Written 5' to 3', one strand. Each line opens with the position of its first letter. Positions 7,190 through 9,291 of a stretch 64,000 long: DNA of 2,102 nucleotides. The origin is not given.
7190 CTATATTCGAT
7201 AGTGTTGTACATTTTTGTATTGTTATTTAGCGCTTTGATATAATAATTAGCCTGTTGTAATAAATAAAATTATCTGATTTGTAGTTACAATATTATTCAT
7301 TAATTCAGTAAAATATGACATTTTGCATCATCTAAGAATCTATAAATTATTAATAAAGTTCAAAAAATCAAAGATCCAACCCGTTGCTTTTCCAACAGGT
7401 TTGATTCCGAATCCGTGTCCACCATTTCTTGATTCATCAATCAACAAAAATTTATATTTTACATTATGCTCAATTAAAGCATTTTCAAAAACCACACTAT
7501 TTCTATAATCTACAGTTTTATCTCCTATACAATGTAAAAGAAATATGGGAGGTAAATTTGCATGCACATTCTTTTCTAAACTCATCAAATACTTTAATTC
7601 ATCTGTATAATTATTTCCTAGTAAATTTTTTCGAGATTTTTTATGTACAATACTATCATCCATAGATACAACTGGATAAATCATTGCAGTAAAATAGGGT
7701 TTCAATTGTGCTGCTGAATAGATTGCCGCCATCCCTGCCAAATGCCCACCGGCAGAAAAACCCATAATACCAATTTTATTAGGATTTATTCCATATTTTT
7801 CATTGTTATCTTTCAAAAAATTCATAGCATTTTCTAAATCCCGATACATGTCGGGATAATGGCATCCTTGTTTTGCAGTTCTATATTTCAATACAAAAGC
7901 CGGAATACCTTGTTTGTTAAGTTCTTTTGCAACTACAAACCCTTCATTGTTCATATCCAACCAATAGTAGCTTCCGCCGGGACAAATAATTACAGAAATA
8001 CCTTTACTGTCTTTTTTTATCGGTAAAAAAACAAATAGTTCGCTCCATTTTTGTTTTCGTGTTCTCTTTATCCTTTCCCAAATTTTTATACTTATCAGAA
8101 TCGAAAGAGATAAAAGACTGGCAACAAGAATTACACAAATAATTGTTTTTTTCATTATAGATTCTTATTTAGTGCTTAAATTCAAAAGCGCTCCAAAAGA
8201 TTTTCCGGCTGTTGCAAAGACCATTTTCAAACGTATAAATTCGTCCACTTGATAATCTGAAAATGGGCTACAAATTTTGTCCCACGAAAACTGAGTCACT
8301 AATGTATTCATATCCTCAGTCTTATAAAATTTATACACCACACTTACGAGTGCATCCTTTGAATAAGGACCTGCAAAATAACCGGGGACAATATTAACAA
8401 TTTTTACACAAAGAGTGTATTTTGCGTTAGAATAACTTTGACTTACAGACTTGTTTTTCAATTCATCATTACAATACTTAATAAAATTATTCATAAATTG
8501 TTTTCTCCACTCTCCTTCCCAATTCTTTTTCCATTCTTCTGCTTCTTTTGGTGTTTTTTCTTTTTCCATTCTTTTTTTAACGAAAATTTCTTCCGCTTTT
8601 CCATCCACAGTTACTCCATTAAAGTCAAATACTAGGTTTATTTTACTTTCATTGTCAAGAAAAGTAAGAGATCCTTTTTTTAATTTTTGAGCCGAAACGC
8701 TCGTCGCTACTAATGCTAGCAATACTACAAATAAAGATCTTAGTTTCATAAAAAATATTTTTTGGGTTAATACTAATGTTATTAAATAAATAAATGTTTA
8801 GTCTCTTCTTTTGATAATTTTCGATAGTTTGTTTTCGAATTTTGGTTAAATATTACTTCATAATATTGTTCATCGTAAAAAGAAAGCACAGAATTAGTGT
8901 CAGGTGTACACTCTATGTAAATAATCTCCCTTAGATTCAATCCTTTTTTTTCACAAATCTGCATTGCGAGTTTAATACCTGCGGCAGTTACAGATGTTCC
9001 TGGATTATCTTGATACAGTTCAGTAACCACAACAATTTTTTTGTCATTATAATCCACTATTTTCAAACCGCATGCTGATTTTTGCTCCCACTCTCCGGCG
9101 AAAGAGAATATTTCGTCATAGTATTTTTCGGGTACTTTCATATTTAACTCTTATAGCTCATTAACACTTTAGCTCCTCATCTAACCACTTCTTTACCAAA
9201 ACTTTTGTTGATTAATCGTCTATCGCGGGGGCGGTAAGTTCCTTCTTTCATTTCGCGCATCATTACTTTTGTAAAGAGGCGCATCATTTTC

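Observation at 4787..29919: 25-kb, 27-gene single-strand aryl-polyene/flexirubin-style lipid cluster that lacks the hallmark starter, resorcinol and ketoreductase genes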

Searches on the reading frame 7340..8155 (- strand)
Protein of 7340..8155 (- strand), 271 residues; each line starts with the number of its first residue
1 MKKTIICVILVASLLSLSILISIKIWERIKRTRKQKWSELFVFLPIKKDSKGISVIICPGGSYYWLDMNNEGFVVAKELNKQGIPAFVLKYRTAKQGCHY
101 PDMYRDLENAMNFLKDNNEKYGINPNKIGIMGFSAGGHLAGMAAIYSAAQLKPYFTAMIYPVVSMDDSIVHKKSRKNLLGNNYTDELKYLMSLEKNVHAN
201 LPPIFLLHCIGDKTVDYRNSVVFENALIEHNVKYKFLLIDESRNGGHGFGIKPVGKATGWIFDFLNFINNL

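Call 5: search_protein_families(library=pfam, proteins=[window:7340-8155:-], max_evalue=0.01)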
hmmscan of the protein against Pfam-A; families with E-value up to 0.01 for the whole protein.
window:7340-8155:- (271 aa): 7 families
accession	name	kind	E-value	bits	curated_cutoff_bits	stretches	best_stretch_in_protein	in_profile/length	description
PF20434.5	BD-FAE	-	4.9e-25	88.7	26.8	2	42-148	3-111/215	BD-FAE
PF07859.19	Abhydrolase_3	-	1e-12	48.7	25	1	60-171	6-117/210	alpha/beta hydrolase fold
PF00326.27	Peptidase_S9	-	6.1e-11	42.6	22.6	1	71-250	13-190/213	Prolyl oligopeptidase family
PF02230.22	Abhydrolase_2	-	2.1e-05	24.9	23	0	116-150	95-129/217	Phospholipase/Carboxylesterase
PF00135.34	COesterase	-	0.00035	20.1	27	1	106-161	163-216/515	Carboxylesterase family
PF01738.24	DLH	-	0.0026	17.8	21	1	104-181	78-130/217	Dienelactone hydrolase family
PF03959.19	FSH1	-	0.0053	16.9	21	1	101-149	79-124/211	Serine hydrolase (FSH1)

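Call 9: search_protein_families(library=ncbifam, proteins=[window:7340-8155:-], max_evalue=0.001)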
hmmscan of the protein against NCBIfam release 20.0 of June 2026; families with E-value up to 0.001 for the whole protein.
window:7340-8155:- (271 aa): 9 families
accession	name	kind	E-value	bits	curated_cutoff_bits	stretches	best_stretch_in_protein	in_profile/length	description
NF042968.1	AcxylEst_AxeA1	equivalog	5.8e-44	150.2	700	1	3-253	3-248/459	acetylxylan esterase AxeA1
NF041902.1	pecacetest_PaeX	equivalog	1e-37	129.9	550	1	39-253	64-287/318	pectin acetylesterase PaeX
NF052620.1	AryltfaseLP1002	equivalog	1.8e-19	70.1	300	1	53-251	33-235/265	lp_1002 family arylesterase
NF052354.1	EstLipQMycob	equivalog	7.1e-10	38.1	700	1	54-155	167-268/418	esterase LipQ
NF058653.1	LipP1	equivalog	7.7e-10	38.1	350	1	58-169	77-189/300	LipP1 family hormone-sensitive lipase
NF033149.0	CHL_hydrolase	equivalog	6.9e-07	28.5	500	1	43-166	66-190/310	chloramphenicol hydrolase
NF007547.0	PRK10162.1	equivalog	1.6e-06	27.3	389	1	88-146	120-177/321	acetyl esterase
NF050058.1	e_dPHAscl_type1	hypoth_equivalog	0.00054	19.5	150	0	111-220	89-197/276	extracellular catalytic domain type 1 short-chain-length polyhydroxyalkanoate depolymerase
NF058665.1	HaHSL_fam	equivalog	0.0007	19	320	1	40-164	51-164/260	hormone-sensitive lipase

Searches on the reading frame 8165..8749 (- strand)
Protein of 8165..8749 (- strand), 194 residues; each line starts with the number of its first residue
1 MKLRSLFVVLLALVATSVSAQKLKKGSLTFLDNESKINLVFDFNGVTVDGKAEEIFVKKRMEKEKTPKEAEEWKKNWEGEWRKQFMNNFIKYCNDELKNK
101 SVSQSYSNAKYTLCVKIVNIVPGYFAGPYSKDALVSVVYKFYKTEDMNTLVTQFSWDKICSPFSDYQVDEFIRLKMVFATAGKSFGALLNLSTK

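Call 5: search_protein_families(library=pfam, proteins=[window:8165-8749:-], max_evalue=0.01)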
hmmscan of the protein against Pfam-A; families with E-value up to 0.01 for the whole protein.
window:8165-8749:- (194 aa): 0 families

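Call 9: search_protein_families(library=ncbifam, proteins=[window:8165-8749:-], max_evalue=0.001)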
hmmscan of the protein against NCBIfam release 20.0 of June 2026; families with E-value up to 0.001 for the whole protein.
window:8165-8749:- (194 aa): 0 families

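Call 66: search_protein_families(library=pfam, proteins=[window:8165-8749:-], max_evalue=5)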
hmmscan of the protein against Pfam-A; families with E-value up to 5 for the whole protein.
window:8165-8749:- (194 aa): 6 families
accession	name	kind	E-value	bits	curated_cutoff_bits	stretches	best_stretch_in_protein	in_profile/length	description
PF14682.11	SPOB_ab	-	0.012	16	27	1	2-65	36-98/112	Sporulation initiation phospho-transferase B, C-terminal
PF06189.17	5-nucleotidase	-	0.022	14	28.2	1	16-88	137-208/302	5'-nucleotidase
PF00201.24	UDPGT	-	0.03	13.6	19.5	1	8-114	18-122/499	UDP-glucoronosyl and UDP-glucosyl transferase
PF04375.19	HemX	-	0.063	13.3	25.9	1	60-96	101-136/236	HemX, putative uroporphyrinogen-III C-methyltransferase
PF17196.9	DUF5133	-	0.16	12.7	25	1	94-116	23-45/65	Protein of unknown function (DUF5133)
PF13512.12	TPR_18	-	0.19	12.3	21.9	1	103-153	18-69/145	Tetratricopeptide repeat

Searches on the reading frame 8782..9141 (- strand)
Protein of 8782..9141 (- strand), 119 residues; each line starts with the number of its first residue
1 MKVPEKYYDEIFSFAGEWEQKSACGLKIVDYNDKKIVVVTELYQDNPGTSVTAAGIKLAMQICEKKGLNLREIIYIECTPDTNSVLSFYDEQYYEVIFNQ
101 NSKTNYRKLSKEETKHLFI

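Call 5: search_protein_families(library=pfam, proteins=[window:8782-9141:-], max_evalue=0.01)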
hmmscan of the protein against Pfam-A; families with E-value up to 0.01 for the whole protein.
window:8782-9141:- (119 aa): 0 families

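Call 9: search_protein_families(library=ncbifam, proteins=[window:8782-9141:-], max_evalue=0.001)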
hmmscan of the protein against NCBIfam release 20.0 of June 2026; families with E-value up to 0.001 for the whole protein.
window:8782-9141:- (119 aa): 0 families

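Call 41: find_homologous_proteins(query=window:8782-9141:-, max_evalue=0.001)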
Query window:8782-9141:- (119 aa): 1430 proteins with E <= 0.001 among 1430 candidates; the best 120 are listed.
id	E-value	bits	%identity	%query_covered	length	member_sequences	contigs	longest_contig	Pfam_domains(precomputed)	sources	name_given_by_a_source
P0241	8.4e-74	263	100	100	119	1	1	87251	-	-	-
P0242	2.5e-58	213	80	99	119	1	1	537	-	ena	-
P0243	2.1e-57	210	78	99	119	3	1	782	-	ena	-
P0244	3.3e-57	209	78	99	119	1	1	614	-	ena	-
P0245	2.5e-56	206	79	99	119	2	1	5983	-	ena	-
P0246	1.6e-55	204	78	97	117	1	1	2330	-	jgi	jgi:hypothetical protein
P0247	3.4e-55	203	78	99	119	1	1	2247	-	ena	-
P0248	6.4e-55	202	77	99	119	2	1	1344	-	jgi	-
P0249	9.9e-55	201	77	99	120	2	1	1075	-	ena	-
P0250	1.1e-54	201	78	98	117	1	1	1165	-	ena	-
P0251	1.1e-54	201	76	99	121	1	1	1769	-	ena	-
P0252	3.2e-54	200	76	99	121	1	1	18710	-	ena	-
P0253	4.2e-54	199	77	99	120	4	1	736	-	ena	-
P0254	6.4e-54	199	75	100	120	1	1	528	-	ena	-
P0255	7.1e-54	199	75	99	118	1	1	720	-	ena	-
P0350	1.5e-48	181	71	99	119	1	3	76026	-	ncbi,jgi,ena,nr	ncbi:MAG: hypothetical protein FWC10_05430 [Lentimicrobiaceae bacterium]|nr:hypothetical protein [Le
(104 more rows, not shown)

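Call 51: predict_structure(alignment_id=A1)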
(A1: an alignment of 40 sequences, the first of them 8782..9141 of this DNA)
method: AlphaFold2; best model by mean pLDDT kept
length: 119 residues; sequences in the alignment: 40
mean_pLDDT: 85.4   pTM: 0.80
mean pLDDT of the five models: 85.4, 85.3, 84.9, 81.7, 80.8
residues with pLDDT >= 90: 52; 70-90: 53; 50-70: 13; < 50: 1
segments of 3 or more residues with pLDDT < 50: none
pLDDT, mean of each block of 10 residues (from residue 1): 85 92 94 89 85 91 94 91 60 86 81 75
secondary structure, 60 per line:
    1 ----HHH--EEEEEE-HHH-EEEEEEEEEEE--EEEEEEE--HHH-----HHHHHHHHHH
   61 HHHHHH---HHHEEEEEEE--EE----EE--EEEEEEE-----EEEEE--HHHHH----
elements in order: E10-15 E21-31 E34-40 H51-66 E73-79 E92-98 E104-108 H111-115

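Call 54: fold_search(model_id=the predicted structure, library=pdb)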
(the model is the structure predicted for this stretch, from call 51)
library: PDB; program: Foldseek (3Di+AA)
matches with E <= 10: 771; with E <= 0.001: 0
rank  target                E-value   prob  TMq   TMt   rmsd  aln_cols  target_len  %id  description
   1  4d10_F                3.4e-02  0.60  0.29  0.15   9.6       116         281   13  Crystal structure of the COP9 signalosome (released 2014-07-23)
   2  9efq_F                4.6e-02  0.63  0.31  0.17  10.2       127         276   11  Cryo-EM structure of COP9 signalosome precatalytic state with neddylated cullin-2 (released 2025-12-03)
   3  4wsn_F                6.1e-02  0.44  0.29  0.15  10.5       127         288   12  Crystal structure of the COP9 signalosome, a P1 crystal form (released 2015-12-23)
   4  4hlb                  7.7e-02  0.69  0.30  0.36  11.2        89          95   12  Crystal structure of an alpha-lytic protease prodomain-like protein (DESPIG_01740) from Desulfovibrio piger ATCC 29098 a (released 2012-12-12)
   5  9e5z_F                9.7e-02  0.41  0.29  0.16   9.8       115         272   12  Cryo-EM structure of COP9 signalosome (released 2025-12-03)
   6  4qft                  1.1e-01  0.60  0.33  0.25   9.4       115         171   10  Structure of COP9 signalosome complex subunit 6 (released 2014-09-03)
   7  9efm_F                1.3e-01  0.54  0.32  0.17   9.6       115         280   11  Cryo-EM structure of COP9 signalosome precatalytic state with neddylated cullin-1 (released 2025-12-03)
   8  5w8m_F                1.3e-01  0.35  0.26  0.19  12.2       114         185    9  Crystal structure of Chaetomium thermophilum Vps29 (released 2018-06-13)
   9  9ph4_F                1.5e-01  0.41  0.30  0.16   9.4       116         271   12  Cryo-EM structure of COP9 signalosome in complex with CSN5i-1a (released 2025-12-03)
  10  6q9r_B                1.5e-01  0.38  0.30  0.07  10.4       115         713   12  Crystal structure of the pathological N184K variant of calcium-free human gelsolin (released 2019-11-27)
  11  7x5c_MODEL_1_A        1.5e-01  0.16  0.24  0.18  14.5       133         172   10  Solution structure of Tetrahymena p75OB1-p50PBM (released 2022-10-19)
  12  9qo0_F                1.6e-01  0.47  0.33  0.17   9.6       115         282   12  Pre-activated 9-subunit COP9 signalosome and neddylated SCF (Skp1-Skp2-Cks1) complex structure (released 2026-02-18)
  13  9qo4_F                1.6e-01  0.28  0.30  0.16  14.2       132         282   13  Dissociation-state-3 of 9-subunit CSN and SCF (SKP1-SKP2-CKS1) complex (released 2026-02-04)
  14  6qbf_B                2.0e-01  0.35  0.30  0.07  10.8       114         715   13  Crystal structure of the pathological D187N variant of calcium-free human gelsolin. (released 2019-11-27)
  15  9qo6_F                2.3e-01  0.23  0.29  0.15   9.8       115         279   12  9-subunit COP9 signalosome complex (released 2026-02-04)
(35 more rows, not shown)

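Call 66: search_protein_families(library=pfam, proteins=[window:8782-9141:-], max_evalue=5)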
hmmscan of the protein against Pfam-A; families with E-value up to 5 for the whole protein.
window:8782-9141:- (119 aa): 2 families
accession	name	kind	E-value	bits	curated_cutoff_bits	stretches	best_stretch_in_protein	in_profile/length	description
PF05239.21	PRC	-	0.079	13.4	21.2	1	24-61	10-47/78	PRC-barrel domain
PF06289.16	FlbD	-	0.16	12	24.7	1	67-83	13-29/59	Flagellar and Swarming motility proteins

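Call 80: find_encoding_contigs(protein=P0350, flank=10000, max_places=1)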
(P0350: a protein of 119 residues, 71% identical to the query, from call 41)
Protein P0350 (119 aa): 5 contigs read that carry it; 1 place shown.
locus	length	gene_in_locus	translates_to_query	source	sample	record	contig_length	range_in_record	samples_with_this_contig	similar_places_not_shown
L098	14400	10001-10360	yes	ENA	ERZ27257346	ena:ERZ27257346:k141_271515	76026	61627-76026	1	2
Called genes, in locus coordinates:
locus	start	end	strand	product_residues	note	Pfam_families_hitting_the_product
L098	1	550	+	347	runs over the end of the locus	PF02606:LpxK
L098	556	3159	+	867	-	PF13585:CHU_C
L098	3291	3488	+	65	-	PF19570:DUF6088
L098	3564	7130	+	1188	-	PF03176:MMPL, PF01553:Acyltransferase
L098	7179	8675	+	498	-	PF00070:Pyr_redox (faint), PF00890:FAD_binding_2 (weak), PF01266:DAO (faint), PF01593:Amino_oxidase, PF03486:HI0933_like (faint), PF07992:Pyr_redox_2 (faint), PF13450:NAD_binding_8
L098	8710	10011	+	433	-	PF02310:B12-binding (weak), PF04055:Radical_SAM (faint)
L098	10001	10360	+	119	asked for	-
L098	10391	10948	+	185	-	-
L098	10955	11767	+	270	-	PF20434:BD-FAE, PF07859:Abhydrolase_3, PF00326:Peptidase_S9, PF01738:DLH (faint), PF02230:Abhydrolase_2 (faint)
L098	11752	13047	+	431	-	PF00501:AMP-binding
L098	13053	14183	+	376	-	PF01553:Acyltransferase (weak)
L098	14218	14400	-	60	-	?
